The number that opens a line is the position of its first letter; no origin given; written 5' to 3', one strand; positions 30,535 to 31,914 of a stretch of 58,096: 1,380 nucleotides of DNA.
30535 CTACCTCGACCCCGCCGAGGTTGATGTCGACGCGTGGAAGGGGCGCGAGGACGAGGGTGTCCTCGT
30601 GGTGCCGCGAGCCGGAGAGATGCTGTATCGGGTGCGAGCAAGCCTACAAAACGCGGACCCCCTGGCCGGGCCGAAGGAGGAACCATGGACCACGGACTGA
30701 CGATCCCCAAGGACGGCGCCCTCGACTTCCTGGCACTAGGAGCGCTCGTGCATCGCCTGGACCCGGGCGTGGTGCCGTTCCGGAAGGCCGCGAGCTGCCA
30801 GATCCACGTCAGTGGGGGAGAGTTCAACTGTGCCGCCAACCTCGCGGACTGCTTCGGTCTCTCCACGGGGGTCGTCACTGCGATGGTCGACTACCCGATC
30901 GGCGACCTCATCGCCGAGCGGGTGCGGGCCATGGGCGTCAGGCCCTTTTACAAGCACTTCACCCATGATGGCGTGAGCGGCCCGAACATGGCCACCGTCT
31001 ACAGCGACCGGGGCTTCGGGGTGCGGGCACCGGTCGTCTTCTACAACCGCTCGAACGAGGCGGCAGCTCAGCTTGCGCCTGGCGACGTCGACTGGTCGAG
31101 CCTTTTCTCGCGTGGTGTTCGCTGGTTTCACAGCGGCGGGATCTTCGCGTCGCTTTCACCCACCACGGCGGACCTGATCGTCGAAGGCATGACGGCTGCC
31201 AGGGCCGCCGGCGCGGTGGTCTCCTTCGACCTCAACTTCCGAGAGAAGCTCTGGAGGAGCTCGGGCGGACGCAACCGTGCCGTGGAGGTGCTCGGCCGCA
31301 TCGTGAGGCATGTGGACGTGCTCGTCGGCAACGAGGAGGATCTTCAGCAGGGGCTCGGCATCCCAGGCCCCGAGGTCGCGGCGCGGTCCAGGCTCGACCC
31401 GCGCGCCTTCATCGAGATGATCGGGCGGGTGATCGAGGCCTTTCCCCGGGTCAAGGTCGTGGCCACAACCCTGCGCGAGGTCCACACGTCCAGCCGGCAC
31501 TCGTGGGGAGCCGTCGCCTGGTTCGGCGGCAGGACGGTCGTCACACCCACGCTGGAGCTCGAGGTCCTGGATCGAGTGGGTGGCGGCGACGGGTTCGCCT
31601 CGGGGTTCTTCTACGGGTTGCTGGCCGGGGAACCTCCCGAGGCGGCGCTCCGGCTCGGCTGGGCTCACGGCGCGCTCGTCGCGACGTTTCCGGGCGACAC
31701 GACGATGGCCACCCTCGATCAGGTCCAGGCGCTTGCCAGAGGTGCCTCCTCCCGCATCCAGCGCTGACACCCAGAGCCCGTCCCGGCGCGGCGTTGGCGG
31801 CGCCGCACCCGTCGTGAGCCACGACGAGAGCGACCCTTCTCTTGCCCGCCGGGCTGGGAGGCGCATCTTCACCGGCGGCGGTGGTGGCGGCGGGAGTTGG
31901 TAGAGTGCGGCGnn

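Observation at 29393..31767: LarA-family (nickel-pincer) epimerase translationally coupled to a second KdgK-like kinase inside a hexuronate regulon: candidate mannonate<->gluconate shunt into 6-phosphogluconate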

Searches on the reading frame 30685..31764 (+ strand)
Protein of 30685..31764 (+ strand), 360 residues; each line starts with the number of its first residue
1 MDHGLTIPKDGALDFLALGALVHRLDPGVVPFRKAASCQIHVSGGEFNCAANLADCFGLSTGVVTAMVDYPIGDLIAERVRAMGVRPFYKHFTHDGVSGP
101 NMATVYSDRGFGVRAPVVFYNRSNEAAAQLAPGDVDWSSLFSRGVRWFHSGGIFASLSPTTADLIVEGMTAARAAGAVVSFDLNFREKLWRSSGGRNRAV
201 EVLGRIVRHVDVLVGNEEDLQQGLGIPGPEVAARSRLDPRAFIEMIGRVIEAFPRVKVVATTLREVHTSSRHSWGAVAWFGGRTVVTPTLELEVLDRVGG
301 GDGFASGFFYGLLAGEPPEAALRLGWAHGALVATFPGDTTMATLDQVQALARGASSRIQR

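Call 6: search_protein_families(library=pfam, proteins=[window:30685-31764:+], max_evalue=0.01)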
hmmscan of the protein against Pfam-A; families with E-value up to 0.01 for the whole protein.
window:30685-31764:+ (360 aa): 1 family
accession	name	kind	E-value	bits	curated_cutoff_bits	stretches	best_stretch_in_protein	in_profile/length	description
PF00294.29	PfkB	-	7.3e-18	65.4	25.8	1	37-340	30-297/302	pfkB family carbohydrate kinase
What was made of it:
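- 30685..31767 (+): PfkB-family sugar-acid kinase ('kinase 2'), 360 aa; proposed gluconate 6-kinase. Pfam PfkB 65 bits (call 6).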

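Call 7: search_protein_families(library=ncbifam, proteins=[window:30685-31764:+], max_evalue=0.01)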
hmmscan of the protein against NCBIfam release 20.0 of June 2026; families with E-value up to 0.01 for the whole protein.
window:30685-31764:+ (360 aa): 16 families
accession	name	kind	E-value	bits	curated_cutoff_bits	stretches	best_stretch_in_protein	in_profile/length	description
NF041633.1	trifunc_aldol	exception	3e-70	237.3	700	1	14-360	243-580/580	KHG/KDPG aldolase/sugar kinase fusion protein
NF041332.1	KDG_KDGal_kin_Halo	equivalog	1.8e-34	119.6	440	2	32-230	22-210/320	bifunctional 2-dehydro-3-deoxygluconokinase/2-dehydro-3-deoxygalactonokinase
TIGR04382.1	myo_inos_iolC_N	equivalog_domain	2.7e-27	95.8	300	1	30-349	21-307/309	5-dehydro-2-deoxygluconokinase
NF040938.1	KDG_KDGal_kin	equivalog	2.8e-22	79.2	400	1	31-340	18-291/305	bifunctional 2-dehydro-3-deoxygluconokinase/2-dehydro-3-deoxygalactonokinase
NF049991.1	TagKinase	equivalog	6.4e-09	35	420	1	58-228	55-213/321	tagatose kinase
NF006957.1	PRK09434.1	equivalog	1.1e-08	35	450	1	146-220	120-190/302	fructokinase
NF053626.1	RibKinHalex1628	equivalog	4.8e-08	32.8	330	1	276-350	214-290/293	ATP-dependent ribose-1-phosphate kinase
NF007321.0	PRK09813.1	equivalog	7.8e-08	32.1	247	1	274-332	196-254/261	fructoselysine 6-kinase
TIGR03168.1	1-PFK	subfamily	1.5e-07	30.6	216.4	1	273-351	222-299/305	hexose kinase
TIGR03828.1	pfkB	equivalog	3.4e-07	29.6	292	1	273-351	222-299/305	1-phosphofructokinase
NF052444.1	DhDoxglucKinKdgK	equivalog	6.2e-07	29.1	400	1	148-212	130-191/303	2-dehydro-3-deoxygluconokinase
NF041320.1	pfkB_Halo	equivalog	9.4e-07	28.5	400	1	274-350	218-293/302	1-phosphofructokinase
NF047869.1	myo_kin_aldol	exception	2.4e-06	26.2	600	1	162-334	149-313/586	bifunctional 5-dehydro-2-deoxygluconokinase/5-dehydro-2-deoxyphosphogluconate aldolase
NF041134.1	R1P_kin_Thcocales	equivalog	0.00014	21.3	500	1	284-331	214-261/291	ADP-dependent ribose-1-phosphate kinase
NF007068.0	PRK09513.1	equivalog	0.0038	16.4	432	1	290-333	243-286/312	1-phosphofructokinase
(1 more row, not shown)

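Call 40: search_solved_structures(query=window:30685-31764:+, max_evalue=0.00001, show_alignments=2)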
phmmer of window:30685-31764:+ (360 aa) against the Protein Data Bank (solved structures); distinct sequences matched with E-value up to 0.00001: 14.
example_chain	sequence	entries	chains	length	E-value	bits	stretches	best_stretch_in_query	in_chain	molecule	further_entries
2afb_A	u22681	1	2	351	1.8e-40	142.2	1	19-359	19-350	2-keto-3-deoxygluconate kinase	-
4gm6_A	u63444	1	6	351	3.3e-26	95.2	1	16-339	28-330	PfkB family carbohydrate kinase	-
1v19_A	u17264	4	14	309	1.1e-23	86.9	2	27-222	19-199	2-KETO-3-DEOXYGLUCONATE KINASE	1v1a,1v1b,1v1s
3ktn_A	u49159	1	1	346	1.9e-18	69.7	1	16-349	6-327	Carbohydrate kinase, pfkB family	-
2v78_A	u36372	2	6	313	1.1e-13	54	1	14-235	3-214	FRUCTOKINASE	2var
4du5_A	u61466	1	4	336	1.8e-13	53.3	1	12-203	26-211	PfkB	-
3pl2_A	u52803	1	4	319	1.4e-12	50.5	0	275-350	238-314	Sugar kinase, ribokinase family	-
1wye_A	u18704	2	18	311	2.2e-11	46.5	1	24-242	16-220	2-keto-3-deoxygluconate kinase | hypothetical fructokinase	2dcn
3ljs_A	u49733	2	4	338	3.7e-08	35.9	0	160-201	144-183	Fructokinase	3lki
2qcv_A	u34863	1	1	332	6.7e-08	35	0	291-351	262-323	Putative 5-dehydro-2-deoxygluconokinase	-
4e69_A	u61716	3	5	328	1.1e-07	34.3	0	120-327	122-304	2-dehydro-3-deoxygluconokinase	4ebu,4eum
6wb7_A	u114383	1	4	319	1.5e-07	33.9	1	289-347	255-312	Acarbose 7(IV)-phosphotransferase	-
3hj6_A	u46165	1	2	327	2.7e-06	29.8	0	133-327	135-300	Fructokinase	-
3lhx_A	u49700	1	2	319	8.9e-06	28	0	119-199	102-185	Ketodeoxygluconokinase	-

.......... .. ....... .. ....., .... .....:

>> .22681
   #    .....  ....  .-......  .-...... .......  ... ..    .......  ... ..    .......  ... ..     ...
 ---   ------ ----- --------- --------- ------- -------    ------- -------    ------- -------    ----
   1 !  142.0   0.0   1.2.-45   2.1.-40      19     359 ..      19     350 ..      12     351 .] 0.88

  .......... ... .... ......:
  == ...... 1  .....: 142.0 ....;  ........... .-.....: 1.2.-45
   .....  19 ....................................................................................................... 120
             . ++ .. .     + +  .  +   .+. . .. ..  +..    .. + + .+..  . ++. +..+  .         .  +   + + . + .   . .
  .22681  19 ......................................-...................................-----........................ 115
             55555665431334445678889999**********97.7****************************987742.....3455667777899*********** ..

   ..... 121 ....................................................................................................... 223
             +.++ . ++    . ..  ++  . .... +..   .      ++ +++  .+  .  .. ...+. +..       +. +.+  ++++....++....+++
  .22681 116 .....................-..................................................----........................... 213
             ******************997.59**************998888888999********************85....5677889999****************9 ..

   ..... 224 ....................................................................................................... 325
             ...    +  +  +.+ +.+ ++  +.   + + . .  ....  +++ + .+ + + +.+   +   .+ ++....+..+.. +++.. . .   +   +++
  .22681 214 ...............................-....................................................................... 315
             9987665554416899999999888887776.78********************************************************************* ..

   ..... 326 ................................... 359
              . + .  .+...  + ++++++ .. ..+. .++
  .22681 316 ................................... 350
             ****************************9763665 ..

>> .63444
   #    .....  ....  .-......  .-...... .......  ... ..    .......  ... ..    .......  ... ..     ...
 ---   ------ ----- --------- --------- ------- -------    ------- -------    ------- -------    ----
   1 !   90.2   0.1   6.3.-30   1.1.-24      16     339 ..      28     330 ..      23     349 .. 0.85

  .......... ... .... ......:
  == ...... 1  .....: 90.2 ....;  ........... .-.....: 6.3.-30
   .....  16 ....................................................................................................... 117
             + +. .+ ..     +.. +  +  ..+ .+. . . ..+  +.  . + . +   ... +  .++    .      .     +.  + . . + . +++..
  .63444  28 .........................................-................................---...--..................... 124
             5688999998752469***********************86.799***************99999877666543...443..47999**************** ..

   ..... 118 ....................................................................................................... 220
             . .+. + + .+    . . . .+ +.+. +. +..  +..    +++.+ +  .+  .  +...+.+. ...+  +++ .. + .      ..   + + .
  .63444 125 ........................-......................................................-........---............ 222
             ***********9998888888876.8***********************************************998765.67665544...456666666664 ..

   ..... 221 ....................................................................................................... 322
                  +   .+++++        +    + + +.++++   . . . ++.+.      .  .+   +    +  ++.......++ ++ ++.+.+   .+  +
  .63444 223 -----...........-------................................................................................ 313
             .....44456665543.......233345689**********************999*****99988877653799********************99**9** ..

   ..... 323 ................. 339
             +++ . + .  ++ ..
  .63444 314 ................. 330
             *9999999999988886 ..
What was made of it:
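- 30685..31767 (+): Best PDB hit is T. maritima KdgK 2AFB, E 1.8e-40 (call 40).
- Closest known: 2-keto-3-deoxygluconate kinase KdgK. Same: Its best PDB hits are KdgKs (call 40).
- The kinase's closest solved and modelled relatives are KDG kinases (calls 7, 40). Kinase 2's best family and structure matches are KDG or KDG/KDGal kinases (calls 7, 40).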

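Call 50: find_related_loci(query=A3, collection=metagenome_contigs, flank=8000)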
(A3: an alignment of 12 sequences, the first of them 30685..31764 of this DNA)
Query A3 (360 aa) in metagenome_contigs; peptide patterns used: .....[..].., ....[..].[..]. (x = any residue, [..] = any of these).
600 stretches matched a pattern (row limit reached: there are more); 578 encode a relative of the query (tblastn E <= 1e-3); the best 80 are kept; 80 distinct loci.
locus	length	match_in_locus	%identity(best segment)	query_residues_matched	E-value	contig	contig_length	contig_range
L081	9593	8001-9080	79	1-360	0e+0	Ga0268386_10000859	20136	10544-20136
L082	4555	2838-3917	76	1-360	0e+0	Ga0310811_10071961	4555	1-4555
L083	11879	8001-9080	75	1-360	0e+0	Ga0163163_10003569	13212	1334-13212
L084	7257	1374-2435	81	7-360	0e+0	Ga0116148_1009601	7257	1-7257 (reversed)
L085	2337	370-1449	77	1-360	0e+0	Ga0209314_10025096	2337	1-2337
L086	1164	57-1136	76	1-360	0e+0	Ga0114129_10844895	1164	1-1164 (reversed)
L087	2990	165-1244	75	1-360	0e+0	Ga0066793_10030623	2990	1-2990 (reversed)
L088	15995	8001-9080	76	1-360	0e+0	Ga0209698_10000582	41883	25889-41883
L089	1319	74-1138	77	6-360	0e+0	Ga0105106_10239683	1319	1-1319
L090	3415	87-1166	74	1-360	0e+0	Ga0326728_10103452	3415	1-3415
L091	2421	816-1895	75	1-360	0e+0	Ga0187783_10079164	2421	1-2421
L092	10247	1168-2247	75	1-360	0e+0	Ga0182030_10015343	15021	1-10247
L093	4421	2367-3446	75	1-360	0e+0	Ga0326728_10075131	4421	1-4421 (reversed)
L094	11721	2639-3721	76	1-360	0e+0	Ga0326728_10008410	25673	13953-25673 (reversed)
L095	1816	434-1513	76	1-360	0e+0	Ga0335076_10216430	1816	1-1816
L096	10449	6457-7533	75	1-360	0e+0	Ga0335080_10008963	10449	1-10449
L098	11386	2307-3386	76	1-360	0e+0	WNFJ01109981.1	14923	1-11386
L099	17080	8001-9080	75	1-360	0e+0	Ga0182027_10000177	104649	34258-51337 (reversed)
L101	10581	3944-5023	74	1-360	0e+0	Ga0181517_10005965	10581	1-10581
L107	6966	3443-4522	76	1-360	0e+0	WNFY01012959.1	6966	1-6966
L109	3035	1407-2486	74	1-360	0e+0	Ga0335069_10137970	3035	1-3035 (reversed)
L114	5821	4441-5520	74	1-360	0e+0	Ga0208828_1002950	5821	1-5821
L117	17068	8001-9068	76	5-360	0e+0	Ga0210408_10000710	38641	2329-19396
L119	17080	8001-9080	74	1-360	0e+0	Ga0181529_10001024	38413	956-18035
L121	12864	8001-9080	73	1-360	0e+0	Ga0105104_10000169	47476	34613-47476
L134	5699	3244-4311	73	5-360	0e+0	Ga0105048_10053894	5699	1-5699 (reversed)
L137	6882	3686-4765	75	1-360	0e+0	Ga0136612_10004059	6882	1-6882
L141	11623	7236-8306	74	4-360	0e+0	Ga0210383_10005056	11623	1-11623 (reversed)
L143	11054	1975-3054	75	1-360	0e+0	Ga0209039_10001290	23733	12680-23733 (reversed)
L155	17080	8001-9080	72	1-360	0e+0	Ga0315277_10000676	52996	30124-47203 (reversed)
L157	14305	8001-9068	73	5-360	0e+0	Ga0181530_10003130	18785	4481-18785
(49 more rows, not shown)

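Call 54: search_protein_families(library=pfam, proteins=[L081:6962-7888:+, L107:1701-3269:+, L121:6375-7748:+, L121:9109-10836:+, L117:5519-7960:+, L134:1494-3053:+, L137:1507-3606:+, L157:6273-7829:+, L141:6232-7152:+, L098:3899-5464:+], max_evalue=0.0001)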
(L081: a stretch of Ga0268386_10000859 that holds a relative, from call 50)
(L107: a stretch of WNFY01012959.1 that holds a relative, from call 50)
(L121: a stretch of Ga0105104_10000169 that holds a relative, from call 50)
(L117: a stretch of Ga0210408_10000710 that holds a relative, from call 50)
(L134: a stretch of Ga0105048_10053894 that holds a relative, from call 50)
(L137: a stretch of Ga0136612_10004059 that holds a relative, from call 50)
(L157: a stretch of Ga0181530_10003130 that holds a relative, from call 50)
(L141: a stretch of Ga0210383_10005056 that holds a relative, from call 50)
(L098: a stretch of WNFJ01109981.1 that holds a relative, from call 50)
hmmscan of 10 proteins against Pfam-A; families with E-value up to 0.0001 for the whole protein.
L081:6962-7888:+ (309 aa): 1 family
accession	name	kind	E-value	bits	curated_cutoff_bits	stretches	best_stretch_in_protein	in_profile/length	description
PF00210.30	Ferritin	-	2.6e-22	79.7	24.5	1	169-308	2-137/142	Ferritin-like domain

L107:1701-3269:+ (523 aa): 0 families

L121:6375-7748:+ (458 aa): 2 families
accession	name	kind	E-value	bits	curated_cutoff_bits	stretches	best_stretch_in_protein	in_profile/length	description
PF02447.22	GntP_permease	-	1.2e-117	393.8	22.5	1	13-456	2-439/440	GntP family permease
PF03600.22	CitMHS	-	2.4e-14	53.6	31.9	1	26-386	2-320/336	Citrate transporter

L121:9109-10836:+ (576 aa): 0 families

L117:5519-7960:+ (814 aa): 4 families
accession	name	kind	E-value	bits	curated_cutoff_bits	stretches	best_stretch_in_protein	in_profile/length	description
PF00501.34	AMP-binding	-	2.3e-59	201.5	29.9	1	45-397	1-384/384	AMP-binding enzyme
PF00550.31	PP-binding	-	7.5e-12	45.8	20.8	1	560-620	3-65/67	Phosphopantetheine attachment site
PF00132.30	Hexapep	-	2.6e-10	40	27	1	736-770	2-36/36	Bacterial transferase hexapeptide (six repeats)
PF13193.12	AMP-binding_C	-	1.5e-07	32.7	24.5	1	454-529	1-76/76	AMP-binding enzyme C-terminal domain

L134:1494-3053:+ (520 aa): 2 families
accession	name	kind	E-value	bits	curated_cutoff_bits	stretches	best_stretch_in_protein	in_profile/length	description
PF02781.21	G6PD_C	-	1.3e-99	333.5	27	1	226-515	1-295/296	Glucose-6-phosphate dehydrogenase, C-terminal domain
PF00479.28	G6PD_N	-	1e-59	202.7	22.1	1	41-224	1-183/183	Glucose-6-phosphate dehydrogenase, NAD binding domain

L137:1507-3606:+ (700 aa): 2 families
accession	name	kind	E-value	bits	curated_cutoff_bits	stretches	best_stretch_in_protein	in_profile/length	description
PF00912.28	Transgly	-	2e-57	193.9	27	1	93-259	11-177/178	Transglycosylase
PF00905.27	Transpeptidase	-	3.6e-28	99.1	22.1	1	347-612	2-294/299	Penicillin binding protein transpeptidase domain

L157:6273-7829:+ (519 aa): 1 family
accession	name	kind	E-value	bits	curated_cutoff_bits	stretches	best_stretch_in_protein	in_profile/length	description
PF00171.27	Aldedh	-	3.6e-143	477.9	23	1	54-515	7-461/461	Aldehyde dehydrogenase family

L141:6232-7152:+ (307 aa): 4 families
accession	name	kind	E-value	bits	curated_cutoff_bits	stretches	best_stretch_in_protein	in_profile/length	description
PF02630.20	SCO1-SenC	-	2.5e-17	63.5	22.8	1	142-283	2-134/134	SCO1/SenC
PF11604.15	CusF_Ec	-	4.4e-13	49.3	27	1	46-105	2-62/72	Copper binding periplasmic protein CusF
PF00578.27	AhpC-TSA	-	4.8e-07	30.2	26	1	137-227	1-84/124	AhpC/TSA family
PF08534.16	Redoxin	-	2.7e-06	27.7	26.6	1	137-193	2-58/148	Redoxin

L098:3899-5464:+ (522 aa): 1 family
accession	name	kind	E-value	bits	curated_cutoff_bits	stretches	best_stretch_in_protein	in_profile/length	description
PF01784.24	DUF34_NIF3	-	1.7e-16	61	23.4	1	286-513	29-251/256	Duf34/NIF3 (NGG1p interacting factor 3)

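Call 60: search_protein_families(library=ncbifam, proteins=[L155:10369-11643:+, L099:6371-7981:+, L109:101-1351:+, L155:9099-10349:+, L114:1564-2775:+], max_evalue=1e-10)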
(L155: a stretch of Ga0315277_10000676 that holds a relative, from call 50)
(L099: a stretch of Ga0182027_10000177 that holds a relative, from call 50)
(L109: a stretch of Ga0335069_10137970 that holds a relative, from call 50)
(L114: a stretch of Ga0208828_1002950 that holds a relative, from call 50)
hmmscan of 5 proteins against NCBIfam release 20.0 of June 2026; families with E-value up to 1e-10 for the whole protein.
L155:10369-11643:+ (425 aa): 2 families
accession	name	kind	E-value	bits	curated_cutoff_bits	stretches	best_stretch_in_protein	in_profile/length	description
NF052594.1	NPN_18_hexonate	equivalog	1.6e-197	656.2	500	1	11-417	3-410/411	nickel-dependent putative hexonate epimerase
NF052593.1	NPN_racem_MAR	equivalog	1.5e-12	46.8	500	1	32-311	58-323/415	nickel-dependent malate racemase, LarAH6 family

L099:6371-7981:+ (537 aa): 1 family
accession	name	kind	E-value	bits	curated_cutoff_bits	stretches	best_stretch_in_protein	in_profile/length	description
NF052594.1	NPN_18_hexonate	equivalog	4e-192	638.4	500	1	130-532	9-410/411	nickel-dependent putative hexonate epimerase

L109:101-1351:+ (417 aa): 0 families

L155:9099-10349:+ (417 aa): 7 families
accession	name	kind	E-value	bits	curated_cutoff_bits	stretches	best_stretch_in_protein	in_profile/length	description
NF041633.1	trifunc_aldol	exception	4.7e-101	339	700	1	67-417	240-580/580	KHG/KDPG aldolase/sugar kinase fusion protein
NF041332.1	KDG_KDGal_kin_Halo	equivalog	1.1e-61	209.1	440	1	70-417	3-320/320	bifunctional 2-dehydro-3-deoxygluconokinase/2-dehydro-3-deoxygalactonokinase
TIGR04382.1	myo_inos_iolC_N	equivalog_domain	1.2e-39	136.5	300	1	69-407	2-308/309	5-dehydro-2-deoxygluconokinase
NF040938.1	KDG_KDGal_kin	equivalog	9.8e-32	110.2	400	1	71-403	1-298/305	bifunctional 2-dehydro-3-deoxygluconokinase/2-dehydro-3-deoxygalactonokinase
NF047869.1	myo_kin_aldol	exception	1.5e-17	63.2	600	1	65-408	3-331/586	bifunctional 5-dehydro-2-deoxygluconokinase/5-dehydro-2-deoxyphosphogluconate aldolase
NF007321.0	PRK09813.1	equivalog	8.2e-15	55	247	0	322-388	189-253/261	fructoselysine 6-kinase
NF006957.1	PRK09434.1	equivalog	1.6e-14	54.1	450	1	97-279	24-194/302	fructokinase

L114:1564-2775:+ (404 aa): 5 families
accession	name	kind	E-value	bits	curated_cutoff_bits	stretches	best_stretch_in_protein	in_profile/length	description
NF052594.1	NPN_18_hexonate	equivalog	4.1e-51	174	500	1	1-326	5-330/411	nickel-dependent putative hexonate epimerase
NF052593.1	NPN_racem_MAR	equivalog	7.8e-29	100.5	500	1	20-291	57-312/415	nickel-dependent malate racemase, LarAH6 family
NF033504.2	Ni_dep_LarA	equivalog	2.6e-20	72.5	460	1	19-291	59-315/422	nickel-dependent lactate racemase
NF052595.1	NPN_LarAH5_MAR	equivalog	1.3e-18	67.1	462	1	5-291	41-311/415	nickel-dependent malate racemase, LarAH5 family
NF052525.1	NPN_LarAH10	equivalog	2.5e-16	59.4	540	1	20-255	59-285/426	NPN-dependent 2-hydroxyacid racemase, LarAH10 family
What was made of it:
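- On LarAH18 putative hexonate epimerase (NCBIfam NF052594): True members next to kinase-2 orthologues in L155 and L099 score 656 and 638 bits (call 60).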
